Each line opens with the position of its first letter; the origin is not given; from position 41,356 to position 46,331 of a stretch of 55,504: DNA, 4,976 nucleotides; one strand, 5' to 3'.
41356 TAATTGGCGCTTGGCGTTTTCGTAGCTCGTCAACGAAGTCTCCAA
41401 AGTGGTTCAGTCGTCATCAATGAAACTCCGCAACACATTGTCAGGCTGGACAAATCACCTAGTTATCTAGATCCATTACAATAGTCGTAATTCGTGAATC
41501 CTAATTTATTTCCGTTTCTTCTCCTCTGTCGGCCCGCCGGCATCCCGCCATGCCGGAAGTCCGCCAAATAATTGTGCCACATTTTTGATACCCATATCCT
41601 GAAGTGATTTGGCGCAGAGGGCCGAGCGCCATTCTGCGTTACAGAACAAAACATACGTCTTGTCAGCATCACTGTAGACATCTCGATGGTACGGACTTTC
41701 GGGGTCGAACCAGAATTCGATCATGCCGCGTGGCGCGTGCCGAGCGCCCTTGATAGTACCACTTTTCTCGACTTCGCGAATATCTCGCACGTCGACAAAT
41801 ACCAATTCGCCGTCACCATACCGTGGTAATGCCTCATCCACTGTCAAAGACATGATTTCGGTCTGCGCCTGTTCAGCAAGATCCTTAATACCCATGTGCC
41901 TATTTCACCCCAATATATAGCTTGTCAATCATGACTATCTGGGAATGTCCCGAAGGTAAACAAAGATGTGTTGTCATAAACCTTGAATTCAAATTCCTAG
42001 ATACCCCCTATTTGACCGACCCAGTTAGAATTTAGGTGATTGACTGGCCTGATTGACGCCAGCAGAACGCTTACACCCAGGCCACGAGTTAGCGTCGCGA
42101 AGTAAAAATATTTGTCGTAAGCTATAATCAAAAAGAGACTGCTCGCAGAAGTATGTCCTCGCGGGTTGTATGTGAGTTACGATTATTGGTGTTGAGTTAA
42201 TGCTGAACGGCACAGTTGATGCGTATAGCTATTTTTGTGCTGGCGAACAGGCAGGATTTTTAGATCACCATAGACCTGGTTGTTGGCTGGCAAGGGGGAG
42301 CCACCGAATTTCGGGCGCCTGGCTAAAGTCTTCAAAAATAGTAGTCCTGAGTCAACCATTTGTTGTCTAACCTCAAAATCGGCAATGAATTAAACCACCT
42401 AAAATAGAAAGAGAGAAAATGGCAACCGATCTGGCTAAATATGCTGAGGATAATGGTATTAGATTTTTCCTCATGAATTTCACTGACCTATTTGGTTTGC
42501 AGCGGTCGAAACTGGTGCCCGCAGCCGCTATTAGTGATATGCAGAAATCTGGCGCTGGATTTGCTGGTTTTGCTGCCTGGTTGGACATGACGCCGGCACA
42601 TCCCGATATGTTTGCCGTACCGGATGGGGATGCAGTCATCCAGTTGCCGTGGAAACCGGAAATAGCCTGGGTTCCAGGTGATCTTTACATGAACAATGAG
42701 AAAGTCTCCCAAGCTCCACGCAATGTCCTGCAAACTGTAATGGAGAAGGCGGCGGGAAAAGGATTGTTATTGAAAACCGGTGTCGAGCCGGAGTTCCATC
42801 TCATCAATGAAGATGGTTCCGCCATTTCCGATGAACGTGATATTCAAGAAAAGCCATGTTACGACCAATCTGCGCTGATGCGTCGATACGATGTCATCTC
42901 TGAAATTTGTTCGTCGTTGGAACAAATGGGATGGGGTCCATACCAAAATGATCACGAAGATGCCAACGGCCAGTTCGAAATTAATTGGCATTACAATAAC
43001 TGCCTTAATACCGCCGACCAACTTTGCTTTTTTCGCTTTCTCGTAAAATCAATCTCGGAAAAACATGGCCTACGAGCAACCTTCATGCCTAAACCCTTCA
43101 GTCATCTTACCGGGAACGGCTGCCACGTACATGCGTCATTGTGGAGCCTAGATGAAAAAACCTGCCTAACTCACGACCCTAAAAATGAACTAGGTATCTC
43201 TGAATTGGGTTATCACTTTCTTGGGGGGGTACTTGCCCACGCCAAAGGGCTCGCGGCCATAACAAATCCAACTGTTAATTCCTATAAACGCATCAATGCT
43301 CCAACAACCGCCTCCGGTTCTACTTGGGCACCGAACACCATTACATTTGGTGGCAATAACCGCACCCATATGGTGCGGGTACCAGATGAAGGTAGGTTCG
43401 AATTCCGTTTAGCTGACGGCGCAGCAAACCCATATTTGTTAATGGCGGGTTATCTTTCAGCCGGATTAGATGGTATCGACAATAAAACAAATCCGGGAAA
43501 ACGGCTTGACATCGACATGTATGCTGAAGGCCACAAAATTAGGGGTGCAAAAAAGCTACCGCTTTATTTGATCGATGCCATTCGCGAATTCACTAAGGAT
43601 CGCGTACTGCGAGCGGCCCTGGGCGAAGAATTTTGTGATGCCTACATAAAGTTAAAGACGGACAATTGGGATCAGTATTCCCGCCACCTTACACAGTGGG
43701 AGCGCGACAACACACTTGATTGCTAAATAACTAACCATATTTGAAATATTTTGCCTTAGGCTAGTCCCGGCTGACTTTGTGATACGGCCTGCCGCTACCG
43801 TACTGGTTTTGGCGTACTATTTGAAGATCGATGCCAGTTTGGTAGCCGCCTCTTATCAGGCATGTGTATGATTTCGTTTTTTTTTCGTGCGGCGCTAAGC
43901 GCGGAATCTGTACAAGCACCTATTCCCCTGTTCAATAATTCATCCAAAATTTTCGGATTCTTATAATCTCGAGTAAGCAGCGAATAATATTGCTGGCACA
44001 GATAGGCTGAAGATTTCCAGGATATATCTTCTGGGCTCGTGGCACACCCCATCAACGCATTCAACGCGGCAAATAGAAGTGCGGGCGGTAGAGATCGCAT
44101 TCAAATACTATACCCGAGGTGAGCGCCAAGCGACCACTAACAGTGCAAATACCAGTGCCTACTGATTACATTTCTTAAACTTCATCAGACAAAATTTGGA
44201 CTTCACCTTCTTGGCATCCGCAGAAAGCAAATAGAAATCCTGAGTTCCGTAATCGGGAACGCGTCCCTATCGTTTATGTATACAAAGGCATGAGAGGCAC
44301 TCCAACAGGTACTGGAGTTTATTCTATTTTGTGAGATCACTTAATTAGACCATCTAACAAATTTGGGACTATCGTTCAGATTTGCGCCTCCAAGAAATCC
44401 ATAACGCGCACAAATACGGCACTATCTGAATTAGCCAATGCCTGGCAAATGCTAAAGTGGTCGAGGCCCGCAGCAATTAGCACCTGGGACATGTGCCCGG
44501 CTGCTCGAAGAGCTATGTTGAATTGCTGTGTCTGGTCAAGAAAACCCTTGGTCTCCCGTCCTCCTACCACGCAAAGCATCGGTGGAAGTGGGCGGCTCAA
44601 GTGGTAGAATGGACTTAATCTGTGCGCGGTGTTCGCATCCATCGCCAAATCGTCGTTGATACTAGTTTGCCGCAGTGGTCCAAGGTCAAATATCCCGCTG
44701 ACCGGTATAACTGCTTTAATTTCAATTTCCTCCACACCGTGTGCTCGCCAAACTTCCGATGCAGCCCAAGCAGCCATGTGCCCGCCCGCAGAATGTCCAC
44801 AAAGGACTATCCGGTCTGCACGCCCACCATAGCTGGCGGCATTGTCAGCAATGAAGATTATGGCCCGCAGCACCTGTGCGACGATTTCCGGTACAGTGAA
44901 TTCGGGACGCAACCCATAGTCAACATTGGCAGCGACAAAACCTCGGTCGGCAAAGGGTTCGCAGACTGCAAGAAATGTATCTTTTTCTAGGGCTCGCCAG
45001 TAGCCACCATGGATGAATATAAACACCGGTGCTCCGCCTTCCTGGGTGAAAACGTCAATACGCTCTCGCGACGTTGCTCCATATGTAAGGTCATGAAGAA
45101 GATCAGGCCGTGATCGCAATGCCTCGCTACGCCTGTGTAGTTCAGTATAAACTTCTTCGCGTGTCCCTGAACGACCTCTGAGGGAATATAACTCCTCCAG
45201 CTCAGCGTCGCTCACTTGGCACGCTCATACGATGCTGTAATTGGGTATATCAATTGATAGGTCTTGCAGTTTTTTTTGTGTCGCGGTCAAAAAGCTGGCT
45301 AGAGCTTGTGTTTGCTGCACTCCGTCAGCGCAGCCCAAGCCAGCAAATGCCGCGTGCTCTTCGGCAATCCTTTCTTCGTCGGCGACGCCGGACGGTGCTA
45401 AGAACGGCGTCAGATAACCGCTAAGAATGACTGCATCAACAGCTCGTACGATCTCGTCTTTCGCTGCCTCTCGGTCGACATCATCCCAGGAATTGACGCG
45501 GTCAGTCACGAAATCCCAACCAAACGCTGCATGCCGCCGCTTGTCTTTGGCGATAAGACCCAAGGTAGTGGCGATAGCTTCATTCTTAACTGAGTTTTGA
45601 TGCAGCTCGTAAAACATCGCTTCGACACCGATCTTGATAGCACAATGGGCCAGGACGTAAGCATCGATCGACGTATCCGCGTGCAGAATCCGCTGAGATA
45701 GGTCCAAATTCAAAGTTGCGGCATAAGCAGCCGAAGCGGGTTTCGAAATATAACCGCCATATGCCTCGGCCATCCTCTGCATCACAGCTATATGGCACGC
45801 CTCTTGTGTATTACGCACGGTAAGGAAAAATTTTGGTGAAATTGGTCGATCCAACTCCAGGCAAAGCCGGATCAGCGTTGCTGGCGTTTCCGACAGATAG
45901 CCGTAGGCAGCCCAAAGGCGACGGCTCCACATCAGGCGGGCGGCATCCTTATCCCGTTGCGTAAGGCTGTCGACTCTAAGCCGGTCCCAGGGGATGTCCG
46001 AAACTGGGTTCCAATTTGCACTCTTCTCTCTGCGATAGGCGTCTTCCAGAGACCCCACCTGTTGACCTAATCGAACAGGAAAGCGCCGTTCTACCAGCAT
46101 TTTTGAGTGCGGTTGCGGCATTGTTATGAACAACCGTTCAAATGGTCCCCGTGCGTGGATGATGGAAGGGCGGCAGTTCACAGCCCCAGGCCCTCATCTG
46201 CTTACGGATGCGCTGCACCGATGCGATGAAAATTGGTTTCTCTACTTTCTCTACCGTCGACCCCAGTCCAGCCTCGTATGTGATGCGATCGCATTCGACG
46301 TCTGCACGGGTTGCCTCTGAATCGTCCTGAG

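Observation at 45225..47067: Paralogous ferritin-like di-iron pair with one catalytically degenerate member (PaaA/PaaC-like logic, but no other Paa genes)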

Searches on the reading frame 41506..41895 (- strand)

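Call 3: search_protein_families(library=pfam, proteins=[window:41506-41895:-], max_evalue=0.01)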
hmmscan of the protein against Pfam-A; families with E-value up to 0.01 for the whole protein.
window:41506-41895:- (129 aa): 1 family
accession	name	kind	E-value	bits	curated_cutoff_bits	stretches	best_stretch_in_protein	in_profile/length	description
PF00581.25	Rhodanese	-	3.8e-14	53.4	22.2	1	19-118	2-101/102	Rhodanese-like domain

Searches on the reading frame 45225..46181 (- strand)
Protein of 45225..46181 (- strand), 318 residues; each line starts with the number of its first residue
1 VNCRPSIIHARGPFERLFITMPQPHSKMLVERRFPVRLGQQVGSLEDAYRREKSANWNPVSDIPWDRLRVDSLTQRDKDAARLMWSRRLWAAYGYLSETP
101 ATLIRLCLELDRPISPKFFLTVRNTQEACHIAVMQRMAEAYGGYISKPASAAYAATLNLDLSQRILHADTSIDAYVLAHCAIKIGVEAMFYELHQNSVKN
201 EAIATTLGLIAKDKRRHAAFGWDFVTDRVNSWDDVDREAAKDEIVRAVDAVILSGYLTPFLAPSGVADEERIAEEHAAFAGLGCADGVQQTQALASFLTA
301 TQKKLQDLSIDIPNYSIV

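Call 3: search_protein_families(library=pfam, proteins=[window:45225-46181:-], max_evalue=0.01)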
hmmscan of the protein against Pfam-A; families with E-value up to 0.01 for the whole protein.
window:45225-46181:- (318 aa): 0 families

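Call 4: search_protein_families(library=ncbifam, proteins=[window:45225-46181:-], max_evalue=0.01)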
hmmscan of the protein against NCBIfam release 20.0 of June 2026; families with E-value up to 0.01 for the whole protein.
window:45225-46181:- (318 aa): 0 families

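Call 12: find_homologous_proteins(query=window:45225-46121:-, max_evalue=0.001)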
Query window:45225-46121:- (298 aa): 265 proteins with E <= 0.001 among 3118 candidates; the best 120 are listed.
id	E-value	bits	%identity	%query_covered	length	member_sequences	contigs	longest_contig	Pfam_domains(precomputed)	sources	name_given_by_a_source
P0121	2.2e-195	665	100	100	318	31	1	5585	-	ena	-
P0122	1.7e-166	571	85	100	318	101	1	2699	-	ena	-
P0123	4.3e-165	566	85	100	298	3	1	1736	-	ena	-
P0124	2.7e-162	557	84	100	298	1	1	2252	-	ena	-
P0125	5.6e-157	539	83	98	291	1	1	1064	-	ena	-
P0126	3.7e-154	530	79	100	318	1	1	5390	-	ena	-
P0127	1.0e-153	529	79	100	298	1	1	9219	-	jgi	-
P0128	1.1e-153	529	79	100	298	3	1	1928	-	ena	-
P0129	4.1e-148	510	76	100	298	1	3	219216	-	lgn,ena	-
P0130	5.1e-145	500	74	99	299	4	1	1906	-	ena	-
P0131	6.2e-144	497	76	99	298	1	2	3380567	-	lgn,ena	-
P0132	1.2e-143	496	74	99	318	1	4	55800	-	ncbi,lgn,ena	-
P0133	2.2e-141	488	72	99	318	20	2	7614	-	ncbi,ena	-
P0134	4.9e-140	484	74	97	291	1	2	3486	-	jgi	-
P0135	1.7e-139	482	74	98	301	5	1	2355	-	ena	-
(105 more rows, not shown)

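Call 41: predict_structure(alignment_id=A4)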
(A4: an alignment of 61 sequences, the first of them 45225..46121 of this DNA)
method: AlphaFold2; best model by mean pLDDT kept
length: 298 residues; sequences in the alignment: 61
mean_pLDDT: 92.6   pTM: 0.91
mean pLDDT of the five models: 92.6, 92.0, 91.8, 91.3, 90.9
residues with pLDDT >= 90: 253; 70-90: 24; 50-70: 16; < 50: 5
segments of 3 or more residues with pLDDT < 50: 1-5
pLDDT, mean of each block of 10 residues (from residue 1): 55 59 86 94 97 98 98 91 91 89 95 98 97 95 94 97 98 97 98 98 93 97 97 97 97 98 97 97 97 82
secondary structure, 60 per line:
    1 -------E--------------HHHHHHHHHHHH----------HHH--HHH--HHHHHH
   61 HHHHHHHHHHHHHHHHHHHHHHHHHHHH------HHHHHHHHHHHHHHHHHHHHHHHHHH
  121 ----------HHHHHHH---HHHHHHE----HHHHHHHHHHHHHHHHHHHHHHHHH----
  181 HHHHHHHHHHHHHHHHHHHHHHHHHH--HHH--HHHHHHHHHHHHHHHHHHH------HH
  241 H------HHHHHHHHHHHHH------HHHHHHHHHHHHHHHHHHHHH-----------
elements in order: H23-34 H55-88 H95-120 H131-137 H141-146 H152-176 H181-206 H214-232 H248-260 H267-287

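Call 45: fold_search(model_id=the predicted structure, library=pdb)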
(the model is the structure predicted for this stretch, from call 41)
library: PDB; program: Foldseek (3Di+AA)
matches with E <= 10: 589; with E <= 0.001: 53
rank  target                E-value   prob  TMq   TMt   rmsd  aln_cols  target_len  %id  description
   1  5omj                  3.5e-05  1.00  0.66  0.68   4.3       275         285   18  R2-like ligand-binding oxidase with aerobically reconstituted metal cofactor after photoconversion (released 2018-01-03)
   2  2ani                  5.0e-05  1.00  0.55  0.52   9.3       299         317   18  Crystal structure of the F127Y mutant of Ribonucleotide Reductase R2 from Chlamydia trachomatis (released 2006-07-25)
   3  6f6c_A                5.8e-05  1.00  0.61  0.64   4.8       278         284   18  R2-like ligand-binding oxidase V72A mutant with aerobically reconstituted Mn/Fe cofactor (released 2018-07-04)
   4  6f6l_A                6.0e-05  1.00  0.62  0.64   4.9       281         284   18  R2-like ligand-binding oxidase Y162F mutant with aerobically reconstituted Mn/Fe cofactor (released 2018-12-19)
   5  6f6h_A                6.0e-05  1.00  0.58  0.60   5.2       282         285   18  R2-like ligand-binding oxidase V72L mutant with aerobically reconstituted Mn/Fe cofactor (released 2018-07-04)
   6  6f6f                  6.3e-05  1.00  0.66  0.69   4.1       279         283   18  R2-like ligand-binding oxidase V72I mutant with aerobically reconstituted Mn/Fe cofactor (released 2018-07-04)
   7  6qk0_A                9.5e-05  1.00  0.60  0.63   5.5       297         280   18  R2-like ligand-binding oxidase E69D mutant with anaerobically reconstituted Mn/Fe cofactor (released 2020-02-19)
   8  5dcs                  9.9e-05  1.00  0.62  0.64   4.7       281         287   18  R2-like ligand-binding oxidase with aerobically reconstituted Mn/Fe cofactor (long soak) (released 2015-09-09)
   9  6qk1                  1.0e-04  1.00  0.66  0.69   4.1       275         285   19  R2-like ligand-binding oxidase Y175F mutant with aerobically reconstituted Mn/Fe cofactor (released 2020-02-19)
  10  6qjv                  1.1e-04  1.00  0.63  0.65   4.9       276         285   17  R2-like ligand-binding oxidase E69D mutant with aerobically reconstituted Mn/Fe cofactor (released 2020-02-12)
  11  1xsm                  1.4e-04  1.00  0.52  0.53   9.4       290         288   14  PROTEIN R2 OF RIBONUCLEOTIDE REDUCTASE FROM MOUSE (released 1997-01-11)
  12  3vpn_A                1.4e-04  1.00  0.50  0.52   9.9       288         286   14  Crystal structure of human ribonucleotide reductase subunit M2 (hRRM2) mutant (released 2013-03-06)
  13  4xb9                  1.4e-04  1.00  0.60  0.63   4.9       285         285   18  R2-like ligand-binding oxidase with aerobically reconstituted diiron cofactor (released 2015-09-09)
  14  6i93                  1.6e-04  1.00  0.62  0.64   4.8       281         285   18  R2-like ligand-binding oxidase G68L mutant with aerobically reconstituted Fe/Fe cofactor (released 2019-10-16)
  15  6f6g_B                1.6e-04  1.00  0.59  0.61   5.1       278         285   17  R2-like ligand-binding oxidase V72I mutant with anaerobically reconstituted Mn/Fe cofactor (released 2018-07-04)
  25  3ee4                  3.2e-04  1.00  0.67  0.68   5.0       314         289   17  R2-like ligand binding Mn/Fe oxidase from M. tuberculosis (released 2009-04-07)
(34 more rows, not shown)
